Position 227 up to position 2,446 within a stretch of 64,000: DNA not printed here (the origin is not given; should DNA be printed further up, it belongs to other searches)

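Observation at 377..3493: Three GH130 phosphorylase domains in two genes, one as an internal tandem duplication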

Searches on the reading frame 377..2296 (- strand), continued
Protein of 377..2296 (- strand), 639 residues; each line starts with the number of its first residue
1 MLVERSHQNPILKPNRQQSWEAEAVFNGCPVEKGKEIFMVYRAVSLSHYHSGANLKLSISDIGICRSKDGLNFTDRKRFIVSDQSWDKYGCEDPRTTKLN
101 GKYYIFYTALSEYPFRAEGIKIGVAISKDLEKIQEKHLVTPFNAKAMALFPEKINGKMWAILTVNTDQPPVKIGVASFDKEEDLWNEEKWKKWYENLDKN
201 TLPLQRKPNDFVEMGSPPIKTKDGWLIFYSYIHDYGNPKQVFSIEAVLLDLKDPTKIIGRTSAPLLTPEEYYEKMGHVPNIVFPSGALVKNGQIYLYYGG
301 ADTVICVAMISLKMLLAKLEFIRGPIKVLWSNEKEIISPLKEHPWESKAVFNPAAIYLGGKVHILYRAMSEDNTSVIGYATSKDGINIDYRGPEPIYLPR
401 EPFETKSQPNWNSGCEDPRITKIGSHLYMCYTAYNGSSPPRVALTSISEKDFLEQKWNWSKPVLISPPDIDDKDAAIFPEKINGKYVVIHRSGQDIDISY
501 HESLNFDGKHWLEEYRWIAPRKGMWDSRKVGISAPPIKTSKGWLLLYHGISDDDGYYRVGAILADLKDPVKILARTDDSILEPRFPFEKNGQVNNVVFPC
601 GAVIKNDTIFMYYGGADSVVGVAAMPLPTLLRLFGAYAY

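Call 33: find_encoding_contigs(protein=P0037, flank=8000, max_places=2)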
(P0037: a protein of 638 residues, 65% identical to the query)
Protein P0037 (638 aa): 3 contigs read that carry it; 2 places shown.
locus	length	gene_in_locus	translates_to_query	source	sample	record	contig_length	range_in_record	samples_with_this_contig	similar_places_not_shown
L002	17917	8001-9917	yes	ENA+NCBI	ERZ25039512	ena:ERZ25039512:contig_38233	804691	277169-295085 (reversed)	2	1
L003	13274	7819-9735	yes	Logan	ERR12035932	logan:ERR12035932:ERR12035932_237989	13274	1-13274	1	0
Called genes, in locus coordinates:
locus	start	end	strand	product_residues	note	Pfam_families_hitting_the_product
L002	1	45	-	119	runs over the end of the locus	-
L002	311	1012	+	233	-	PF00293:NUDIX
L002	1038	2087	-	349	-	PF01699:Na_Ca_ex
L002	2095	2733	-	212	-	PF13398:Peptidase_M50B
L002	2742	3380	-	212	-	-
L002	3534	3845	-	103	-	PF00076:RRM_1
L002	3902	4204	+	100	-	-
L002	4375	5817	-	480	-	PF13629:T2SS-T3SS_pil_N (faint)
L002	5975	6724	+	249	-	-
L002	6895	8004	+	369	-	PF04041:Glyco_hydro_130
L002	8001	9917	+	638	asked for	PF04041:Glyco_hydro_130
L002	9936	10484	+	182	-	PF07690:MFS_1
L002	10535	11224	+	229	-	PF00106:adh_short, PF08659:KR, PF23441:SDR (weak), PF13561:adh_short_C2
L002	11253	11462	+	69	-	PF12728:HTH_17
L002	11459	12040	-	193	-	PF00293:NUDIX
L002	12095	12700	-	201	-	-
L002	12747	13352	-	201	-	PF04073:tRNA_edit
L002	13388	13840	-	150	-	PF00005:ABC_tran, PF02463:SMC_N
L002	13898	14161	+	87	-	PF01527:HTH_Tnp_1, PF13384:HTH_23 (weak), PF13518:HTH_28 (weak)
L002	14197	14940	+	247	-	PF00665:rve, PF13683:rve_3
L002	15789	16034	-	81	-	-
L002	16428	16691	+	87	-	PF01527:HTH_Tnp_1, PF13384:HTH_23 (weak), PF13518:HTH_28 (weak)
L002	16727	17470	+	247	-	PF00665:rve, PF13683:rve_3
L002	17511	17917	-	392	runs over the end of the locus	PF07963:N_methyl (weak), PF13385:Laminin_G_3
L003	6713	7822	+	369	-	PF04041:Glyco_hydro_130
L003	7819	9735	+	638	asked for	PF04041:Glyco_hydro_130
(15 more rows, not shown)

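Call 34: find_encoding_contigs(protein=P0064, flank=8000, max_places=2)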
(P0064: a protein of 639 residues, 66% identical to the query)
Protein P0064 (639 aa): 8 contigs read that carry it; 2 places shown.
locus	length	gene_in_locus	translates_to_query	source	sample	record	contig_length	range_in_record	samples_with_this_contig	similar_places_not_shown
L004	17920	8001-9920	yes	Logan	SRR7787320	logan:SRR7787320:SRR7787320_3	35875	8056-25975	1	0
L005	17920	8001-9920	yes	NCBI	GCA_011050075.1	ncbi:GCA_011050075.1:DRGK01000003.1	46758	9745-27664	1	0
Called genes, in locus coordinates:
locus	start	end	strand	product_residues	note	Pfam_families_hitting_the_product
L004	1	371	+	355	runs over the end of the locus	PF02540:NAD_synthase (weak), PF03054:tRNA_Me_trans, PF24167:DUF7411 (weak), PF20259:tRNA_Me_trans_M, PF20258:tRNA_Me_trans_C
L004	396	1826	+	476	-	PF13567:DUF4131, PF03772:Competence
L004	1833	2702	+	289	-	PF25281:MBL_MAP1B (weak), PF00753:Lactamase_B (weak)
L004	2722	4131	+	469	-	PF01336:tRNA_anti-codon, PF00152:tRNA-synt_2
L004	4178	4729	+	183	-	PF00334:NDK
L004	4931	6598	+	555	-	PF00133:tRNA-synt_1, PF09334:tRNA-synt_1g, PF19303:Anticodon_3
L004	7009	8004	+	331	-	PF04041:Glyco_hydro_130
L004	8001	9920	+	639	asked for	PF04041:Glyco_hydro_130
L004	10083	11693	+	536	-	PF02142:MGS, PF01808:AICARFT_IMPCHas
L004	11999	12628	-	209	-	-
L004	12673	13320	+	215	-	PF02163:Peptidase_M50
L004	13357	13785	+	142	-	PF00164:Ribosom_S12_S23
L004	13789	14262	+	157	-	PF00177:Ribosomal_S7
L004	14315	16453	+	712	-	PF00009:GTP_EFTU, PF22042:EF-G_D2, PF03144:GTP_EFTU_D2, PF16658:RF3_C (weak), PF14492:EFG_III, PF03764:EFG_IV, PF00679:EFG_C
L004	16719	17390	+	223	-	PF20582:UPF0758_N, PF04002:RadC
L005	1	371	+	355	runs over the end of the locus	PF02540:NAD_synthase (weak), PF03054:tRNA_Me_trans, PF24167:DUF7411 (weak), PF20259:tRNA_Me_trans_M, PF20258:tRNA_Me_trans_C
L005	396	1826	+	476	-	PF13567:DUF4131, PF03772:Competence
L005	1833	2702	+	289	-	PF25281:MBL_MAP1B (weak), PF00753:Lactamase_B (weak)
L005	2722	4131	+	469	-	PF01336:tRNA_anti-codon, PF00152:tRNA-synt_2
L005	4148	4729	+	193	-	PF00334:NDK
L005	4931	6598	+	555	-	PF00133:tRNA-synt_1, PF09334:tRNA-synt_1g, PF19303:Anticodon_3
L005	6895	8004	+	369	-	PF04041:Glyco_hydro_130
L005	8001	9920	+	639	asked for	PF04041:Glyco_hydro_130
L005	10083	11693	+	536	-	PF02142:MGS, PF01808:AICARFT_IMPCHas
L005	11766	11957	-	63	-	-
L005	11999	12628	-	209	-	-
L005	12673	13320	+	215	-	PF02163:Peptidase_M50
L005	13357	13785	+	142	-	PF00164:Ribosom_S12_S23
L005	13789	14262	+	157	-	PF00177:Ribosomal_S7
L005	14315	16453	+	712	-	PF00009:GTP_EFTU, PF22042:EF-G_D2, PF03144:GTP_EFTU_D2, PF16658:RF3_C (weak), PF14492:EFG_III, PF03764:EFG_IV, PF00679:EFG_C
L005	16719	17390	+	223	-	PF20582:UPF0758_N, PF04002:RadC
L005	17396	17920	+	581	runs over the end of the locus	PF03235:GmrSD_N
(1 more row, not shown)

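Call 44: find_encoding_contigs(protein=P0017, flank=6000, max_places=1)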
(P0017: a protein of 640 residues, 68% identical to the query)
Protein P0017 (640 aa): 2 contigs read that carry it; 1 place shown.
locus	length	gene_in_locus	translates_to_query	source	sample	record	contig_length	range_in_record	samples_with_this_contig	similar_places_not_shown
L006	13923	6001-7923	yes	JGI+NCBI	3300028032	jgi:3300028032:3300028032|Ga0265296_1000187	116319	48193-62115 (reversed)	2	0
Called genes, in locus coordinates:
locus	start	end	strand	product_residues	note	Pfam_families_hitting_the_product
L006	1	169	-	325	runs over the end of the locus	-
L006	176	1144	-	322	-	-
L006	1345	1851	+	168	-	PF01936:NYN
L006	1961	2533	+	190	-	PF01997:Translin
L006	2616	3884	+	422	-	PF00270:DEAD, PF00271:Helicase_C, PF16124:RecQ_Zn_bind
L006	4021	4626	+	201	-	-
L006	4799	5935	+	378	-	PF04041:Glyco_hydro_130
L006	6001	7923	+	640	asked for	PF04041:Glyco_hydro_130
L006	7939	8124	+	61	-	-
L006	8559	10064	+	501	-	PF13687:DUF4153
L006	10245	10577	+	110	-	PF01022:HTH_5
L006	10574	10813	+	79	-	PF13192:Thioredoxin_3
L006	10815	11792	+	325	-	PF03773:ArsP_1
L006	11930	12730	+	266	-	PF02535:Zip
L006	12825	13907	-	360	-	PF03951:Gln-synt_N, PF00120:Gln-synt_C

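Call 45: find_encoding_contigs(protein=P0075, flank=6000, max_places=1)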
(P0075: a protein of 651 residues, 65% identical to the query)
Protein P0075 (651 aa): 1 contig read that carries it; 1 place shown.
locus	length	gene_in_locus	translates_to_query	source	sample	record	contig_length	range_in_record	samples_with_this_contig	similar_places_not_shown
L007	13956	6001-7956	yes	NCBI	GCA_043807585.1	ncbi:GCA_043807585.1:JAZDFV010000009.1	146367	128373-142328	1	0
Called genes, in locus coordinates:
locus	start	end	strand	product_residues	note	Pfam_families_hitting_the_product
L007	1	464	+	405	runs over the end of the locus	PF11104:PilM_2 (faint), PF02491:SHS2_FTSA, PF06723:MreB_Mbl, PF14450:FtsA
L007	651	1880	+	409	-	PF00091:Tubulin, PF12327:FtsZ_C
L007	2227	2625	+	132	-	-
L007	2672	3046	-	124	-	PF18920:DUF5671 (weak)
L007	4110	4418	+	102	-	PF01541:GIY-YIG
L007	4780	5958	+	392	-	PF04041:Glyco_hydro_130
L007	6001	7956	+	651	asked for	PF04041:Glyco_hydro_130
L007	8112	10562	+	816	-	PF13439:Glyco_transf_4, PF00534:Glycos_transf_1, PF13692:Glyco_trans_1_4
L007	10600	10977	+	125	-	PF01050:MannoseP_isomer, PF07883:Cupin_2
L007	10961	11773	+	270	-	PF00702:Hydrolase (faint), PF05116:S6PP (weak), PF08282:Hydrolase_3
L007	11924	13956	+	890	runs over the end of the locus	PF00690:Cation_ATPase_N, PF00122:E1-E2_ATPase, PF00702:Hydrolase, PF13246:Cation_ATPase, PF08282:Hydrolase_3 (faint), PF00689:Cation_ATPase_C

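Call 46: find_encoding_contigs(protein=P0104, flank=6000, max_places=1)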
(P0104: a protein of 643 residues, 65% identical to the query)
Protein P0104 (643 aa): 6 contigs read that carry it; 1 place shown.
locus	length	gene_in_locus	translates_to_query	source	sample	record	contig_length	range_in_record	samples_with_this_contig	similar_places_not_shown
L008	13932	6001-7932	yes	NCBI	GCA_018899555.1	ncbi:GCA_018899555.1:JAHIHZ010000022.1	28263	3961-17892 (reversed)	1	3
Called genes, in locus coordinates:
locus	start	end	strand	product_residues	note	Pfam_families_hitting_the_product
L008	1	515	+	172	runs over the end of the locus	-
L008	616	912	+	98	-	PF01197:Ribosomal_L31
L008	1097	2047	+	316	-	PF03462:PCRF, PF00472:RF-1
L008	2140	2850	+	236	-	PF00318:Ribosomal_S2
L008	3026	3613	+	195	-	PF00889:EF_TS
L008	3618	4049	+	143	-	-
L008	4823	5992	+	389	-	PF04041:Glyco_hydro_130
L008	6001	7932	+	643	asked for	PF04041:Glyco_hydro_130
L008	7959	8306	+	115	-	PF01050:MannoseP_isomer, PF07883:Cupin_2 (weak)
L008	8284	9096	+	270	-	PF00702:Hydrolase (weak), PF05116:S6PP (weak), PF08282:Hydrolase_3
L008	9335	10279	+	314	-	PF01409:tRNA-synt_2d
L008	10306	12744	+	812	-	PF03483:B3_4, PF00877:NLPC_P60, PF03484:B5, PF17759:tRNA_synthFbeta, PF03147:FDX-ACB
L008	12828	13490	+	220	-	PF01797:Y1_Tnp (weak)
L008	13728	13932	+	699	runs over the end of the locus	PF02518:HATPase_c, PF00204:DNA_gyraseB, PF01751:Toprim, PF00986:DNA_gyraseB_C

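Call 47: find_encoding_contigs(protein=P0040, flank=6000, max_places=1)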
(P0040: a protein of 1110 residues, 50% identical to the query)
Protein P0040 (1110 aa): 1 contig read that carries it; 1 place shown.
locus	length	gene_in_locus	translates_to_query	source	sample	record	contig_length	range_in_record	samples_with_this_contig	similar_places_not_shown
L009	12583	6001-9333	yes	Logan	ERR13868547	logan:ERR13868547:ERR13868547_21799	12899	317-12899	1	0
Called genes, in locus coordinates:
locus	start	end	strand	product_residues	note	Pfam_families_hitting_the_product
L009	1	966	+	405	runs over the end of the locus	PF07690:MFS_1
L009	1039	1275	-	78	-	-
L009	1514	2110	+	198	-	PF13521:AAA_28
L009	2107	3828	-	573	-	-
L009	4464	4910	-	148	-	PF00011:HSP20, PF17886:ArsA_HSP20 (faint)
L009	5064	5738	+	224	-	-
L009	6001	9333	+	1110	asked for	PF04041:Glyco_hydro_130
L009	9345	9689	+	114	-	PF01050:MannoseP_isomer, PF07883:Cupin_2 (weak)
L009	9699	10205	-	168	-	PF13291:ACT_4 (faint), PF13740:ACT_6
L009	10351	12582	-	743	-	?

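Call 59: predict_structure(alignment_id=A1)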
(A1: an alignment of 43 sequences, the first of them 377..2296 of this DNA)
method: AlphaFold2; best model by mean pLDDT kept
length: 639 residues; sequences in the alignment: 43
mean_pLDDT: 93.3   pTM: 0.88
mean pLDDT of the five models: 93.3, 92.2, 92.1, 90.7, 90.0
residues with pLDDT >= 90: 543; 70-90: 86; 50-70: 10; < 50: 0
segments of 3 or more residues with pLDDT < 50: none
pLDDT, mean of each block of 10 residues (from residue 1): 92 94 96 96 93 88 97 96 94 96 97 92 98 97 96 97 87 96 97 94 91 95 96 88 96 95 92 93 95 96 97 88 62 94 94 95 97 96 96 95 91 94 97 92 97 97 91 94 96 94 91 89 93 92 95 91 95 90 94 91 93 96 93 79
secondary structure, 60 per line:
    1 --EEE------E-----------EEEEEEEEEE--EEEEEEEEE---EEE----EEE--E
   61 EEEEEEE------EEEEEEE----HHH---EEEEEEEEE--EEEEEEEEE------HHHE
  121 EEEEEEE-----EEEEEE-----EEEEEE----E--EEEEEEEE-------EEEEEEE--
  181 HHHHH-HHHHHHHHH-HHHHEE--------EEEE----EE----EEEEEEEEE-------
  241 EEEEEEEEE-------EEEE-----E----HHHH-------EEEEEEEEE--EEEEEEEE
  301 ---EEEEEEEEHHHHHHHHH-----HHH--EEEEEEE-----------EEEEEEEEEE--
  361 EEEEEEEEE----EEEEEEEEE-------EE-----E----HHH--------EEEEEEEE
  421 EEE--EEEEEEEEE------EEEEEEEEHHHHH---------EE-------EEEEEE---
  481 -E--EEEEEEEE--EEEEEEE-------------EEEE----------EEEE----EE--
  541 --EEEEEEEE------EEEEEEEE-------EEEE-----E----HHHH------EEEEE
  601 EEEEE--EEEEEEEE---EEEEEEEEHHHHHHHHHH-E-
elements in order: E3-5 E24-33 E36-44 E48-50 E55-57 E60-67 E74-80 E91-99 E102-110 E120-127 E133-138 E144-149 E157-164 E172-178 H181-185 H187-195 H197-200 E211-214 E225-233 E241-249 E257-260 H271-274 E282-290 E293-300 E304-311 H312-320 E331-337 E349-358 E361-369 E374-382 E413-423 E426-434 E441-448 H449-453 E472-477 E485-492 E495-501 E515-518 E529-532 E543-550 E557-564 E572-575 H586-589 E596-605 E608-615 E619-626 H627-636
